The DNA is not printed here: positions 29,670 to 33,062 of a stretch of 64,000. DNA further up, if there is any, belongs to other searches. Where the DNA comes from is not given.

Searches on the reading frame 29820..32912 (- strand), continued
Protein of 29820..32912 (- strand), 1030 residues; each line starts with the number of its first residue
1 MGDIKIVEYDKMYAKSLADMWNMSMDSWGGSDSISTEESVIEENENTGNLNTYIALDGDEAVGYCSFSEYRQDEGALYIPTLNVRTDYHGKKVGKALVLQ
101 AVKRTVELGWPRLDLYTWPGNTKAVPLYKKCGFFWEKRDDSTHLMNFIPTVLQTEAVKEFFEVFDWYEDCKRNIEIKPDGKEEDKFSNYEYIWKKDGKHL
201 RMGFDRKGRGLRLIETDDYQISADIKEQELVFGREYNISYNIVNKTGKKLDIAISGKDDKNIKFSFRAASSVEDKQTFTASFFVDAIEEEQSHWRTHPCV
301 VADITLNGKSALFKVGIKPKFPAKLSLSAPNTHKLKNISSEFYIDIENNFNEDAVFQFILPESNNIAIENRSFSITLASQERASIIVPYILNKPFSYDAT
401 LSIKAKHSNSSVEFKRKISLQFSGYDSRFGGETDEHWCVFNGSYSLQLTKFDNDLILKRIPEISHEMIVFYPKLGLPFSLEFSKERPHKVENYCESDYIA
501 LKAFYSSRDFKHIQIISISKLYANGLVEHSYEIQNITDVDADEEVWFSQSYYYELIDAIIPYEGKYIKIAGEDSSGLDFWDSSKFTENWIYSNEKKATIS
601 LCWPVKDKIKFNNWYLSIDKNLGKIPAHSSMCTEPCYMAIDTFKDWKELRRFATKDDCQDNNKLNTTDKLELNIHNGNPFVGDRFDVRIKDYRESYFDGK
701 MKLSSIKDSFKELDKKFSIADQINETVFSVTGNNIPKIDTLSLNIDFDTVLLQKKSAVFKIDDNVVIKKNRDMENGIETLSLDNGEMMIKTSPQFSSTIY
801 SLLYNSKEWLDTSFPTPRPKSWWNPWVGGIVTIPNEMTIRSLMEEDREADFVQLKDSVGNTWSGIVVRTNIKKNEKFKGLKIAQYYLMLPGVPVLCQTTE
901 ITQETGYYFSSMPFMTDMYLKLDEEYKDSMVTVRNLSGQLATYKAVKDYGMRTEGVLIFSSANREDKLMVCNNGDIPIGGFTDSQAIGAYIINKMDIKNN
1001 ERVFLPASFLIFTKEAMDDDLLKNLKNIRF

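Call 14: find_encoding_contigs(protein=P0008, flank=10000, max_places=2)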
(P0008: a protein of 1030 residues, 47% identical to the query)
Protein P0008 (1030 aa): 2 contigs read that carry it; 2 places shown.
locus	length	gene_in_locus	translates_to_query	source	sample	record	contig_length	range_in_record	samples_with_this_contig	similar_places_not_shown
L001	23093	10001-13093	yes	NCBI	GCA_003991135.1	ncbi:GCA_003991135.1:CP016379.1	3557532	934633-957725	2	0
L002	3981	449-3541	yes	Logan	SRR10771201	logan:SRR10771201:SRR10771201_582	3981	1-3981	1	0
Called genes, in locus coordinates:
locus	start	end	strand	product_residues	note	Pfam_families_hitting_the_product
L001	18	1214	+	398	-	PF00512:HisKA (weak), PF02518:HATPase_c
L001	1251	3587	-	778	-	PF00580:UvrD-helicase, PF09848:SLFN-g3_helicase (faint), PF13245:AAA_19 (faint), PF01443:Viral_helicase1 (faint), PF13361:UvrD_C, PF13538:UvrD_C_2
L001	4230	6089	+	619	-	-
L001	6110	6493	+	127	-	-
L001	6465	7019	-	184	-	PF02870:Methyltransf_1N, PF01035:DNA_binding_1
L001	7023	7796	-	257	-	-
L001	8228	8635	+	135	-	PF02566:OsmC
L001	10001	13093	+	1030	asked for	PF00583:Acetyltransf_1, PF13302:Acetyltransf_3 (faint), PF13673:Acetyltransf_10 (weak), PF13508:Acetyltransf_7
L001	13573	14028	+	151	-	PF14690:Zn_ribbon_ISL3, PF13542:HTH_Tnp_ISL3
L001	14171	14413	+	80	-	PF01610:DDE_Tnp_ISL3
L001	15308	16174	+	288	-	PF00941:FAD_binding_5, PF03450:CO_deh_flav_C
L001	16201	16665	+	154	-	PF00111:Fer2, PF01799:Fer2_2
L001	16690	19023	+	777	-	PF01315:Ald_Xan_dh_C, PF02738:MoCoBD_1, PF20256:MoCoBD_2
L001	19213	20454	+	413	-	PF00860:Xan_ur_permease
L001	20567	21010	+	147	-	PF09021:HutP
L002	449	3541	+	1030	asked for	PF00583:Acetyltransf_1, PF13302:Acetyltransf_3 (faint), PF13673:Acetyltransf_10 (weak), PF13508:Acetyltransf_7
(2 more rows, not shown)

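Call 15: find_encoding_contigs(protein=P0084, flank=10000, max_places=2)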
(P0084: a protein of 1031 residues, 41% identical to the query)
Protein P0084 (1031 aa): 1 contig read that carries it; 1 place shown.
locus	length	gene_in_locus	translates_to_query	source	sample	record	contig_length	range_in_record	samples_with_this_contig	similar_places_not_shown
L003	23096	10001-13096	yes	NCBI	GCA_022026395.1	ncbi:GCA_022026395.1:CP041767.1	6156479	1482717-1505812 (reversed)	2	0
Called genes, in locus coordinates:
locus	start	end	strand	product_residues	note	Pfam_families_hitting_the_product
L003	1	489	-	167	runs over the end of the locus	PF05099:TerB (weak)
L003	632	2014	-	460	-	PF01963:TraB_PrgY_gumN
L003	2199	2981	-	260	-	PF01061:ABC2_membrane, PF12698:ABC2_membrane_3 (weak)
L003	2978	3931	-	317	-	PF00005:ABC_tran, PF13304:AAA_21 (weak), PF13732:DrrA1-3_C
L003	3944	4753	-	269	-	PF00106:adh_short (faint), PF01370:Epimerase, PF05368:NmrA, PF13460:NAD_binding_10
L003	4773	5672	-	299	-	PF08279:HTH_11, PF13280:WYL, PF25583:WCX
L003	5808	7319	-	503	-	PF07554:FIVAR (weak), PF00395:SLH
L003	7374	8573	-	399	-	PF04235:DUF418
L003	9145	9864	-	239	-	PF00149:Metallophos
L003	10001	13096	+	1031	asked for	PF00583:Acetyltransf_1, PF13673:Acetyltransf_10, PF13508:Acetyltransf_7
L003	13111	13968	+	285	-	PF01026:TatD_DNase (weak), PF04909:Amidohydro_2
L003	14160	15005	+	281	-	PF02645:DegV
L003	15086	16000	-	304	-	PF08240:ADH_N, PF00107:ADH_zinc_N, PF13602:ADH_zinc_N_2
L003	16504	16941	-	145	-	PF11485:STK_08120-like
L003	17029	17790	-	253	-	PF14062:DUF4253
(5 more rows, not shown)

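Call 17: search_solved_structures(query=A1, max_evalue=1)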
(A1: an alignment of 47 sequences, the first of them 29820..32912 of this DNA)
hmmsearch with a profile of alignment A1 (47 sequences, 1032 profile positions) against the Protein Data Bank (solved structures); distinct sequences matched with E-value up to 1: 48.
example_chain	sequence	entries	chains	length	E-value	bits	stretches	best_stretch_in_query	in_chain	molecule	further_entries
2ge3_A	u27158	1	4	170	7.4e-08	33.9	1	52-138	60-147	probable acetyltransferase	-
3pp9_A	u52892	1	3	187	2.7e-07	32.1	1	35-134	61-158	Putative streptothricin acetyltransferase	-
7mx2_A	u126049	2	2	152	1.4e-06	29.7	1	52-138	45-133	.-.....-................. 30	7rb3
1y9k_A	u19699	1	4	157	1e-05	26.9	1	52-133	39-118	IAA acetyltransferase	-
1tiq_A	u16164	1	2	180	9.7e-05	23.6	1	40-134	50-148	Protease synthase and sporulation negative regulatory protein PAI 1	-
6yzz_A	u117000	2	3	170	0.00014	23.1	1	54-133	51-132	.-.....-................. 50 | Acyl-CoA N-acyltransferases (NAT) superfamily protein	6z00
6erd_A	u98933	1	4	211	0.00054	21.2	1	27-136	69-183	Aminoglycoside N6'-acetyltransferase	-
1yvk_A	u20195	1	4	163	0.00082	20.5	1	53-135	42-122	hypothetical protein BSU33890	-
2vi7_A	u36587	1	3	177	0.0018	19.4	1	36-136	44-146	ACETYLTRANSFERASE PA1377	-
2atr_A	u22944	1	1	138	0.0019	19.3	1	35-104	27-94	acetyltransferase, GNAT family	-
6yga_A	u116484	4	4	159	0.0089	17.1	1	65-137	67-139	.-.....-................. 30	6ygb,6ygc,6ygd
1mk4_A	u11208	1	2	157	0.01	17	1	58-140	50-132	Hypothetical protein yqjY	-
8iym_A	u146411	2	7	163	0.01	16.9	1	57-141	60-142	N-acetyltransferase domain-containing protein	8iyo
4e2a_A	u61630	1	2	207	0.01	16.9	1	74-133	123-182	Putative acetyltransferase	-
3ld2_A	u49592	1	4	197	0.01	16.9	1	35-138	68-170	Putative acetyltransferase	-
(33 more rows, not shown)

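Call 18: find_encoding_contigs(protein=P0086, flank=10000, max_places=1)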
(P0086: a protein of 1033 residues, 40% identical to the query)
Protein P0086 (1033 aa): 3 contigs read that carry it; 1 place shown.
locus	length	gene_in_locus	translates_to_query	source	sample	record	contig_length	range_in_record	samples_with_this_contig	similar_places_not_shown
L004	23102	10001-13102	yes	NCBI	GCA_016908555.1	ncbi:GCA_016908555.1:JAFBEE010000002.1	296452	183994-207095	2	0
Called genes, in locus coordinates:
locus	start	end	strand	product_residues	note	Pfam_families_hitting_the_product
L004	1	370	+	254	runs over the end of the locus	PF19539:DUF6063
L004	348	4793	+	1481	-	-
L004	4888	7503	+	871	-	PF01368:DHH, PF02272:DHHA1 (weak), PF00571:CBS, PF01743:PolyA_pol, PF12627:PolyA_pol_RNAbd (weak)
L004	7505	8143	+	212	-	PF02163:Peptidase_M50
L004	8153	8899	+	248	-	PF02616:SMC_ScpA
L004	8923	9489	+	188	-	PF04079:SMC_ScpB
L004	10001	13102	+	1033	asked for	PF00583:Acetyltransf_1, PF13673:Acetyltransf_10, PF13508:Acetyltransf_7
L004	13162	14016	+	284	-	PF01026:TatD_DNase (weak), PF04909:Amidohydro_2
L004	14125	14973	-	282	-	PF00491:Arginase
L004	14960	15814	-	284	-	PF17284:Spermine_synt_N, PF01564:Spermine_synth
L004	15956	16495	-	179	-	PF12844:HTH_19, PF13443:HTH_26 (weak), PF13560:HTH_31 (weak), PF01381:HTH_3, PF07883:Cupin_2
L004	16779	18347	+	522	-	PF00989:PAS (weak), PF00158:Sigma54_activat, PF14532:Sigma54_activ_2, PF07724:AAA_2 (weak), PF25601:AAA_lid_14, PF18024:HTH_50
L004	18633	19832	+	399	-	PF01053:Cys_Met_Meta_PP, PF00155:Aminotran_1_2, PF06838:Met_gamma_lyase, PF01212:Beta_elim_lyase (weak), PF00266:Aminotran_5 (weak)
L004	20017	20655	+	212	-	PF11167:DUF2953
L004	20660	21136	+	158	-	PF09579:Spore_YtfJ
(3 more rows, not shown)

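Call 19: find_encoding_contigs(protein=P0048, flank=10000, max_places=1)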
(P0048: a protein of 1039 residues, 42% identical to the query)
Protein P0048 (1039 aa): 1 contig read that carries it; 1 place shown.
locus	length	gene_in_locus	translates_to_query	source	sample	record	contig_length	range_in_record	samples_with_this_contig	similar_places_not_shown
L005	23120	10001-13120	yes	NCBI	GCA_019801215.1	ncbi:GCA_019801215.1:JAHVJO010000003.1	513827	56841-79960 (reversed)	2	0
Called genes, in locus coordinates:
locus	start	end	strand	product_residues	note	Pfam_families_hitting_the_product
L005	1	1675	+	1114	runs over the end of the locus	PF21958:SOGP_N, PF21250:SOGP_2nd, PF06202:GDE_C (weak), PF17167:Glyco_hydro_94, PF21270:SOGP_4th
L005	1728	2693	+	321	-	PF00356:LacI, PF00532:Peripla_BP_1, PF13407:Peripla_BP_4, PF13377:Peripla_BP_3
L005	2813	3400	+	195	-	PF06042:NTP_transf_6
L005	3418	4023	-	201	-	PF13302:Acetyltransf_3, PF00583:Acetyltransf_1 (weak)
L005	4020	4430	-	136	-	-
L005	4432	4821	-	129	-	-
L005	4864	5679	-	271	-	PF01636:APH, PF19974:TCAD9 (weak)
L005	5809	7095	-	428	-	PF03313:SDH_alpha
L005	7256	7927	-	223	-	PF13376:OmdA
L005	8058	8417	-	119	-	PF14325:DUF4383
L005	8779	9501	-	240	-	PF00702:Hydrolase, PF13419:HAD_2, PF13242:Hydrolase_like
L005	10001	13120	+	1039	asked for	PF00583:Acetyltransf_1, PF13508:Acetyltransf_7, PF13673:Acetyltransf_10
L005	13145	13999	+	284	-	PF01026:TatD_DNase, PF04909:Amidohydro_2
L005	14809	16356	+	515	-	PF01921:tRNA-synt_1f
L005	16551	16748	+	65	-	-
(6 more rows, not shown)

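Call 21: find_encoding_contigs(protein=P0003, flank=10000, max_places=1)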
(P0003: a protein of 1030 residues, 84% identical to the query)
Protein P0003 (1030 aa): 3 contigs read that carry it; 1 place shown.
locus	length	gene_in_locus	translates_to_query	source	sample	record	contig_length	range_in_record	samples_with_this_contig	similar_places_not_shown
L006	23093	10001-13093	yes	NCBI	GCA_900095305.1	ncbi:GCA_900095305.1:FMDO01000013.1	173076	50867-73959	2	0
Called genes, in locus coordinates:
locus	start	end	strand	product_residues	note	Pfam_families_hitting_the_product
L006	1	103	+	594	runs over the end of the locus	PF00142:Fer4_NifH (weak), PF01656:CbiA, PF02374:ArsA_ATPase, PF10609:ParA (weak), PF13614:AAA_31, PF01656:CbiA, PF02374:ArsA_ATPase, PF13614:AAA_31, +18 more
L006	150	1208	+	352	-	PF13593:SBF_like (weak), PF01758:SBF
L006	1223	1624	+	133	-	PF01451:LMWPc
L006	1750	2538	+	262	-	PF01135:PCMT, PF05175:MTS, PF01209:Ubie_methyltran, PF05148:Methyltransf_8, PF06325:PrmA, PF13489:Methyltransf_23, PF13847:Methyltransf_31, PF08241:Methyltransf_11, +4 more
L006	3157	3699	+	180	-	PF02417:Chromate_transp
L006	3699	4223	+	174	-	PF02417:Chromate_transp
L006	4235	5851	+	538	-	PF01019:G_glu_transpept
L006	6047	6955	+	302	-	-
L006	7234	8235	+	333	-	PF14257:DUF4349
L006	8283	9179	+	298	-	PF01063:Aminotran_4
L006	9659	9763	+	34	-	-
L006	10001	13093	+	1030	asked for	PF00583:Acetyltransf_1, PF13302:Acetyltransf_3 (faint), PF13673:Acetyltransf_10 (weak), PF13508:Acetyltransf_7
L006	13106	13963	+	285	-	PF01026:TatD_DNase, PF04909:Amidohydro_2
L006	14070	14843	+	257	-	PF18015:Acetyltransf_19, PF00583:Acetyltransf_1 (weak), PF13508:Acetyltransf_7 (weak)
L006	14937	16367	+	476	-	PF19289:PmbA_TldD_3rd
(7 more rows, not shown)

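Call 22: find_encoding_contigs(protein=P0007, flank=10000, max_places=1)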
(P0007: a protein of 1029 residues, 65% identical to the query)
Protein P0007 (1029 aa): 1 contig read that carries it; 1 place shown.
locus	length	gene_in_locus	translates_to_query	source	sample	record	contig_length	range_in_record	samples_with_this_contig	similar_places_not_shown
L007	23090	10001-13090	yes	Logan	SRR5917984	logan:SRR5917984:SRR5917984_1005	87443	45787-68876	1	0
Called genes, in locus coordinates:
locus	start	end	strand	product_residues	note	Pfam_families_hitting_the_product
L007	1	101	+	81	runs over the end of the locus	PF01257:2Fe-2S_thioredx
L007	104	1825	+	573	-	PF00037:Fer4 (faint), PF12837:Fer4_6 (weak), PF12838:Fer4_7 (weak), PF13237:Fer4_10, PF02906:Fe_hyd_lg_C, PF04060:FeS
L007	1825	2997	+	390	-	PF07228:SpoIIE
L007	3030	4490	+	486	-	PF13237:Fer4_10, PF12838:Fer4_7, PF00037:Fer4, PF12838:Fer4_7, PF25160:LdpA_Fe-S-bd, PF00037:Fer4, PF12837:Fer4_6, PF02906:Fe_hyd_lg_C, +8 more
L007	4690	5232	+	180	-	PF02417:Chromate_transp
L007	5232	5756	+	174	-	PF02417:Chromate_transp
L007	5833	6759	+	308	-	-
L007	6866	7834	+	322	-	PF14257:DUF4349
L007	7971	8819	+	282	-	PF01063:Aminotran_4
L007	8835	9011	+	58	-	-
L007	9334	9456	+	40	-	-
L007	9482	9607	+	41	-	-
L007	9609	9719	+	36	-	-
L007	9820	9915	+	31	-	-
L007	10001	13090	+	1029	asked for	PF00583:Acetyltransf_1, PF13673:Acetyltransf_10, PF13508:Acetyltransf_7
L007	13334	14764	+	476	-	PF19289:PmbA_TldD_3rd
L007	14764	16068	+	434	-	PF19289:PmbA_TldD_3rd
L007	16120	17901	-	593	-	PF08439:Peptidase_M3_N, PF01432:Peptidase_M3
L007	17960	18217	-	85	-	PF04071:zf-like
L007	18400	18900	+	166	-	PF08645:PNK3P, PF13419:HAD_2, PF00702:Hydrolase, PF13242:Hydrolase_like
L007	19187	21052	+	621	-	PF00158:Sigma54_activat, PF14532:Sigma54_activ_2, PF00004:AAA, PF07724:AAA_2 (weak), PF07728:AAA_5 (weak), PF25601:AAA_lid_14, PF02954:HTH_8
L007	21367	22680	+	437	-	PF00278:Orn_DAP_Arg_deC, PF02784:Orn_Arg_deC_N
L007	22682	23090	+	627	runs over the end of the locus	PF00496:SBP_bac_5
